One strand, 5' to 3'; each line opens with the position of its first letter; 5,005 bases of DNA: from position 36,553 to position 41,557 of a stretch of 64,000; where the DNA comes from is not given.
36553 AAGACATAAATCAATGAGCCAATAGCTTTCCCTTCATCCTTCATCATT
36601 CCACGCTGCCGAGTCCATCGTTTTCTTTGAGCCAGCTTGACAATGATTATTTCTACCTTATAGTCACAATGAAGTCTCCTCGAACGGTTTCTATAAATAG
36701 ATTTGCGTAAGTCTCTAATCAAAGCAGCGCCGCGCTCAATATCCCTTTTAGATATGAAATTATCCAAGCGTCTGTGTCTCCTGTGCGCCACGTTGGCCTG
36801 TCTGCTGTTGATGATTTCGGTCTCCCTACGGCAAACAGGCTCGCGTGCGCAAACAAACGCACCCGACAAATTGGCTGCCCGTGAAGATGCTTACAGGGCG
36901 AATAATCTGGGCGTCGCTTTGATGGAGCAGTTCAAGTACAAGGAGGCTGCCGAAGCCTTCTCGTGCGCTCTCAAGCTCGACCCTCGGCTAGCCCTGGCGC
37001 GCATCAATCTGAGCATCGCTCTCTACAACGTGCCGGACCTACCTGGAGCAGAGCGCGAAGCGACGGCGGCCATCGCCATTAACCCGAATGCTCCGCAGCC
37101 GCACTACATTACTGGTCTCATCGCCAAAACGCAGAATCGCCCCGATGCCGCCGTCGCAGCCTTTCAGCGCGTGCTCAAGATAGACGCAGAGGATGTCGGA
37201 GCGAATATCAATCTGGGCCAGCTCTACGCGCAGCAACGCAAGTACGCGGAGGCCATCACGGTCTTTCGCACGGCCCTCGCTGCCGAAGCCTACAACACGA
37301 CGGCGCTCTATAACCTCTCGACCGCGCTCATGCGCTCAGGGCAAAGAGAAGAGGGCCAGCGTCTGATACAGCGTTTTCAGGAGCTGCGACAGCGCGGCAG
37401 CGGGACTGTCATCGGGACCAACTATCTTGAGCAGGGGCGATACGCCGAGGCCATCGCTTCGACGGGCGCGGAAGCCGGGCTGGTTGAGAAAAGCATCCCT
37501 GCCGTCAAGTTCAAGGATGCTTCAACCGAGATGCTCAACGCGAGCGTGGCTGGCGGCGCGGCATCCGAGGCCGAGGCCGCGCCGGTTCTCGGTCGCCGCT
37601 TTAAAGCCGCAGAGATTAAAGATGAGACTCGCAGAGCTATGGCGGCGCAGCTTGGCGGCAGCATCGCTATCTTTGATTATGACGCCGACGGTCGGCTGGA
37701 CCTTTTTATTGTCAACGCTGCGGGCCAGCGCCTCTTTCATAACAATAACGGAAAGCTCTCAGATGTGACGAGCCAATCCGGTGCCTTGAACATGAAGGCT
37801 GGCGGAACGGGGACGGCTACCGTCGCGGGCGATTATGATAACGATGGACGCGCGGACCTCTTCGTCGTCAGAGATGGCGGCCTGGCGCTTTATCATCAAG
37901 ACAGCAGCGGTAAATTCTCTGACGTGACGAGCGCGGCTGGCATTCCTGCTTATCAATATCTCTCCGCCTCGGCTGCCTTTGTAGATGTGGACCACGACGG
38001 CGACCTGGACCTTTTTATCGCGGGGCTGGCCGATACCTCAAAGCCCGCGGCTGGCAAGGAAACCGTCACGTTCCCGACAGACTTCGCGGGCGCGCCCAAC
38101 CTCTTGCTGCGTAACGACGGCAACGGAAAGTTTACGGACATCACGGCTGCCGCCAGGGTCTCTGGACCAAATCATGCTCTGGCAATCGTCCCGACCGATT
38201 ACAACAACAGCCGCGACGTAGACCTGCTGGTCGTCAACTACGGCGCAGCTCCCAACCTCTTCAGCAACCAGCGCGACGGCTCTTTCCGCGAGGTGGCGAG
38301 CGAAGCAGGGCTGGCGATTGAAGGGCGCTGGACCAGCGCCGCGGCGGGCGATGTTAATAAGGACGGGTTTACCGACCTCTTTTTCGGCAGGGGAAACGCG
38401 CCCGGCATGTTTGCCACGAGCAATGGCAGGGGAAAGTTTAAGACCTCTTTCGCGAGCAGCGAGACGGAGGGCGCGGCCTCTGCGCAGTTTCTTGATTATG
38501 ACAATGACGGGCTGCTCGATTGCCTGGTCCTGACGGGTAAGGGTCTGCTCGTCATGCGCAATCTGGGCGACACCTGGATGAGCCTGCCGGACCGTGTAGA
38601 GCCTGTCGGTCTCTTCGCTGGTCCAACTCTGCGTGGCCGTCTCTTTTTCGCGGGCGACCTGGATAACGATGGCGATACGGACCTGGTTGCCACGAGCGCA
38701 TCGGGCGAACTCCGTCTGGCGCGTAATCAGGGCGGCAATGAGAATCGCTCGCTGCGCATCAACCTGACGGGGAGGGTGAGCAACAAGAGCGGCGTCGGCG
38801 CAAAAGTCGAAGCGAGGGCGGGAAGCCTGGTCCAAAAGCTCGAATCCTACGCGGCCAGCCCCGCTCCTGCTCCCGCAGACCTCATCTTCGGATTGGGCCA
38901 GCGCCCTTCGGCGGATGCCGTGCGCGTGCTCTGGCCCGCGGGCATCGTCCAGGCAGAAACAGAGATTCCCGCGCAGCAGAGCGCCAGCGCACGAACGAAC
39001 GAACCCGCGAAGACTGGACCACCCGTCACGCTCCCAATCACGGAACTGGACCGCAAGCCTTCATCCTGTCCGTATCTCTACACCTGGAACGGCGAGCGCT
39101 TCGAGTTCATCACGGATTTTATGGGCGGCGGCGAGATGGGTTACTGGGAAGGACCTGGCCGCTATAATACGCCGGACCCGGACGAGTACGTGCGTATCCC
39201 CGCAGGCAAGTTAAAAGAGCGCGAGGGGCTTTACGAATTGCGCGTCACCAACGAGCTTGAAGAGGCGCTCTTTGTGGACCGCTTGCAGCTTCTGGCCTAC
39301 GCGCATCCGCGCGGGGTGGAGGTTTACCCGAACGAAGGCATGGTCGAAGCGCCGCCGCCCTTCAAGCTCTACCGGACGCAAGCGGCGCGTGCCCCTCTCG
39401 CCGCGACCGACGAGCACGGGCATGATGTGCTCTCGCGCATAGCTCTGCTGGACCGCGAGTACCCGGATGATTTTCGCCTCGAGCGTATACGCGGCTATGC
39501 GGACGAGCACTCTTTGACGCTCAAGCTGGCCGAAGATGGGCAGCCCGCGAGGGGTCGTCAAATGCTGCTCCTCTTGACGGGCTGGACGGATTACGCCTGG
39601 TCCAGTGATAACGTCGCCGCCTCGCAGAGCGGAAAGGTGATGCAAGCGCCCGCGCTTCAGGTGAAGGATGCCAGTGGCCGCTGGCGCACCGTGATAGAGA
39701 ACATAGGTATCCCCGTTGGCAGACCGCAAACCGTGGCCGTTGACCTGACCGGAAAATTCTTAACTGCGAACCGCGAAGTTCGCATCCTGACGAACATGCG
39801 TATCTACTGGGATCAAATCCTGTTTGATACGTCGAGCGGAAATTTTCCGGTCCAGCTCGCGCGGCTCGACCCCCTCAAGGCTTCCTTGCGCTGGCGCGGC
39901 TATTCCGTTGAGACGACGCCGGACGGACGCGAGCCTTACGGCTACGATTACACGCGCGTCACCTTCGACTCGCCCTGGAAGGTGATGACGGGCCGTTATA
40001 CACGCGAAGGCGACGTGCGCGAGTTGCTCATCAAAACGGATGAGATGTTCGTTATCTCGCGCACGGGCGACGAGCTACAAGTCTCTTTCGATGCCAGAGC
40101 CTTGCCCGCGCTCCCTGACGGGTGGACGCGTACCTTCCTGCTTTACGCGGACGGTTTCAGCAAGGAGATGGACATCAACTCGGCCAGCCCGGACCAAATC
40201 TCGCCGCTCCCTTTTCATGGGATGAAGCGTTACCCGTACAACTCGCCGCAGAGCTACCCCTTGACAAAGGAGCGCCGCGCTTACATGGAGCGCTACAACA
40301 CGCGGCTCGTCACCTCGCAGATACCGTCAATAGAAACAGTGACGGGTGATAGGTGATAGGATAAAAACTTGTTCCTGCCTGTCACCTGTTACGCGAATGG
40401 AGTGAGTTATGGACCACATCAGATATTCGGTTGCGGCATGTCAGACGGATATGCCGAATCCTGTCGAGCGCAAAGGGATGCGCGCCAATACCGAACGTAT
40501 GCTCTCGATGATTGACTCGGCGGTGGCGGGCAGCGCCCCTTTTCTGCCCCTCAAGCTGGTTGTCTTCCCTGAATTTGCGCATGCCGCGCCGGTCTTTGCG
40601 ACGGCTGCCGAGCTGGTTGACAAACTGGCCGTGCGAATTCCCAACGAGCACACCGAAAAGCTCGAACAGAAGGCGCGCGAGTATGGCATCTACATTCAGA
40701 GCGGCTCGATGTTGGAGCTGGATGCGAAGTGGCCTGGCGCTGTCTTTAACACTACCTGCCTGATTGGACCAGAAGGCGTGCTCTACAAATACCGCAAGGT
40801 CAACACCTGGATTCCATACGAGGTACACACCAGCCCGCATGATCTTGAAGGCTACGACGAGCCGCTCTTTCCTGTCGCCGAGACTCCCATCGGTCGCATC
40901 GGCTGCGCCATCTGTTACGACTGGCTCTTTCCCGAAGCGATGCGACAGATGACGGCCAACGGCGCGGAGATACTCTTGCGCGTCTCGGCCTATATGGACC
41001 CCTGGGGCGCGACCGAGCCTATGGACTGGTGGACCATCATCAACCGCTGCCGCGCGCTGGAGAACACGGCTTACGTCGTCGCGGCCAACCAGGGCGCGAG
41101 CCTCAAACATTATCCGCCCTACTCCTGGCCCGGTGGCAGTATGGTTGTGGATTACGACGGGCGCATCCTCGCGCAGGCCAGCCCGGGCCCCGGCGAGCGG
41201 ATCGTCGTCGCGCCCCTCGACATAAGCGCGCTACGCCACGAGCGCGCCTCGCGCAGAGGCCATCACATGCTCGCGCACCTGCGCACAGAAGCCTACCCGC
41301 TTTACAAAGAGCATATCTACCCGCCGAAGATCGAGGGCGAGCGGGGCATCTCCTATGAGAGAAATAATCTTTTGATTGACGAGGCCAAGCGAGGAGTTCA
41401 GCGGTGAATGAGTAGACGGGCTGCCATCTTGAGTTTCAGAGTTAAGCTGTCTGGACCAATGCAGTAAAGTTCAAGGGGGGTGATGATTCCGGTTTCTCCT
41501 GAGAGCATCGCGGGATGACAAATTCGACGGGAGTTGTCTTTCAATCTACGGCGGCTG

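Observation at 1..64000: Highly iterated palindromic heptamer TGGWCCA, about 80 copies in 64 kb, in all reading frames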

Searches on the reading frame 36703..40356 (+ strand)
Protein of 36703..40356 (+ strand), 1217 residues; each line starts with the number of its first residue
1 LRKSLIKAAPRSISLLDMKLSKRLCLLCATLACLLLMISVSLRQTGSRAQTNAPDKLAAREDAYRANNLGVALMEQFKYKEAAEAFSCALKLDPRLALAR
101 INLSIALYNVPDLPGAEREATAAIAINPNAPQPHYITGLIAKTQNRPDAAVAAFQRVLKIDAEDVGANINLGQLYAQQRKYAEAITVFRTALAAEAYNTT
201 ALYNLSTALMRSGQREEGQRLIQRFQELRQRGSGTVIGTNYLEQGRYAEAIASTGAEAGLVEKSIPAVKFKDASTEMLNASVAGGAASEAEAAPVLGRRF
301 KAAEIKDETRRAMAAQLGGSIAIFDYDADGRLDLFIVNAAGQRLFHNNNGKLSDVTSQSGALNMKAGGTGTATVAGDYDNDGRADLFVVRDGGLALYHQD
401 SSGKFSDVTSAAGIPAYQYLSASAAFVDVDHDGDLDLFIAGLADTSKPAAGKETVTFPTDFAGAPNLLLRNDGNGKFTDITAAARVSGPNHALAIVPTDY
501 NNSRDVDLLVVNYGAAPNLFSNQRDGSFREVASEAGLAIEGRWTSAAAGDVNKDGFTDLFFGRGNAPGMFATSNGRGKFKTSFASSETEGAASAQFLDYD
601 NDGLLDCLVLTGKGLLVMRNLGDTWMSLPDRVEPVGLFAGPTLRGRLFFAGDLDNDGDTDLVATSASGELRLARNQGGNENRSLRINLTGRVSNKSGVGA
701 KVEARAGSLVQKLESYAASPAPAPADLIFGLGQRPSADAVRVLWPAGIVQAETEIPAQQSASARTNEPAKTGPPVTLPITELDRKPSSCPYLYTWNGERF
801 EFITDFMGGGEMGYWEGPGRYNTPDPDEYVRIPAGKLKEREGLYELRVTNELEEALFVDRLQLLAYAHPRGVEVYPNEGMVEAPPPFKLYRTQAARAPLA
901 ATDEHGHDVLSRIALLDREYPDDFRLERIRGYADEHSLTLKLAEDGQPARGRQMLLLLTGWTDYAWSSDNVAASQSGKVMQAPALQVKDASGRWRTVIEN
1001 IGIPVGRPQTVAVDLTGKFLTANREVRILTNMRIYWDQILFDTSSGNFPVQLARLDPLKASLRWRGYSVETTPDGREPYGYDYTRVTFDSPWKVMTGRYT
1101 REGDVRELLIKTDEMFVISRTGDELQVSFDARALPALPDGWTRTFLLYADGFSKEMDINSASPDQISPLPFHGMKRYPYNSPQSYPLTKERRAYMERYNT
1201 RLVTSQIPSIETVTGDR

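Call 6: search_protein_families(library=pfam, proteins=[window:36703-40356:+])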
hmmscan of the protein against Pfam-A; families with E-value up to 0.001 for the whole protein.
window:36703-40356:+ (1217 aa): 20 families
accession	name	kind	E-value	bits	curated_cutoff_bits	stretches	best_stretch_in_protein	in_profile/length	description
PF13517.12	FG-GAP_3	-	5e-45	152.4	26.9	5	377-439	1-61/61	FG-GAP-like repeat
PF07719.23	TPR_2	-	2.5e-18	65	27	2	167-193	3-29/34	Tetratricopeptide repeat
PF00515.34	TPR_1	-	1.9e-16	59.6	27.8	1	67-95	5-33/34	Tetratricopeptide repeat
PF01839.29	FG-GAP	-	3.5e-16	59.1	22.1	1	543-576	2-33/37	FG-GAP repeat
PF13432.12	TPR_16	-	1.2e-13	51.6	32.7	1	139-195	5-61/65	Tetratricopeptide repeat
PF14559.12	TPR_19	-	2.1e-13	50.9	25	2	177-224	3-50/68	Tetratricopeptide repeat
PF13181.12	TPR_8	-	1.1e-12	47.4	25.7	0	167-194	3-30/34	Tetratricopeptide repeat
PF13414.12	TPR_11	-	5.4e-12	45.6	26.8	1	144-178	7-41/42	TPR repeat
PF07593.17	UnbV_ASPIC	-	2.1e-07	31.1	23.4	1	697-760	1-66/68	ASPIC and UnbV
PF13424.12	TPR_12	-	2.5e-07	31.2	30.1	0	169-193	49-73/77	Tetratricopeptide repeat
PF13371.12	TPR_9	-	9.8e-07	29.1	35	1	140-196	4-60/73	Tetratricopeptide repeat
PF23914.1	TPR_CcmH_CycH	-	1.1e-06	29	42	0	169-252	54-142/158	Cytochrome c-type biogenesis protein H TPR domain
PF13374.12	TPR_10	-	1.1e-06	28.8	27.5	0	170-193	7-30/42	Tetratricopeptide repeat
PF13431.12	TPR_17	-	1.7e-05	25.2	24.4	0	153-185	1-33/34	Tetratricopeptide repeat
PF12895.13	ANAPC3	-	7.2e-05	23.4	27.2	0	177-253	1-78/82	Anaphase-promoting complex, cyclosome, subunit 3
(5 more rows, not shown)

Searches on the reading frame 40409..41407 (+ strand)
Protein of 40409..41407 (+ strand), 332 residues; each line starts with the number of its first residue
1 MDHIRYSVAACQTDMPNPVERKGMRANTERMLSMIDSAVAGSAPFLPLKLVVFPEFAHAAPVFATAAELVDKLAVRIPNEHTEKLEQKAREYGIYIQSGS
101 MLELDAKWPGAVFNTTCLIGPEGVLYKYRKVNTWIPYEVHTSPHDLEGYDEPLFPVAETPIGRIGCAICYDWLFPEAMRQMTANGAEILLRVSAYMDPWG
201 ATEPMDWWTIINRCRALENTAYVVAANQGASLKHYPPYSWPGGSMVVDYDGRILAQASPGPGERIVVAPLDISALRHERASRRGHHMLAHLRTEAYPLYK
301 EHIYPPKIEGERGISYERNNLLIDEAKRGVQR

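Call 12: search_protein_families(library=pfam, proteins=[window:40409-41407:+], max_evalue=0.01)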
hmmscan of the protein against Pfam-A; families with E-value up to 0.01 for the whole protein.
window:40409-41407:+ (332 aa): 1 family
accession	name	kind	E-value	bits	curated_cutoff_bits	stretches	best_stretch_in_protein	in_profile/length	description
PF00795.27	CN_hydrolase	-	2.4e-38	132.4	23.2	1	8-276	2-252/256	Carbon-nitrogen hydrolase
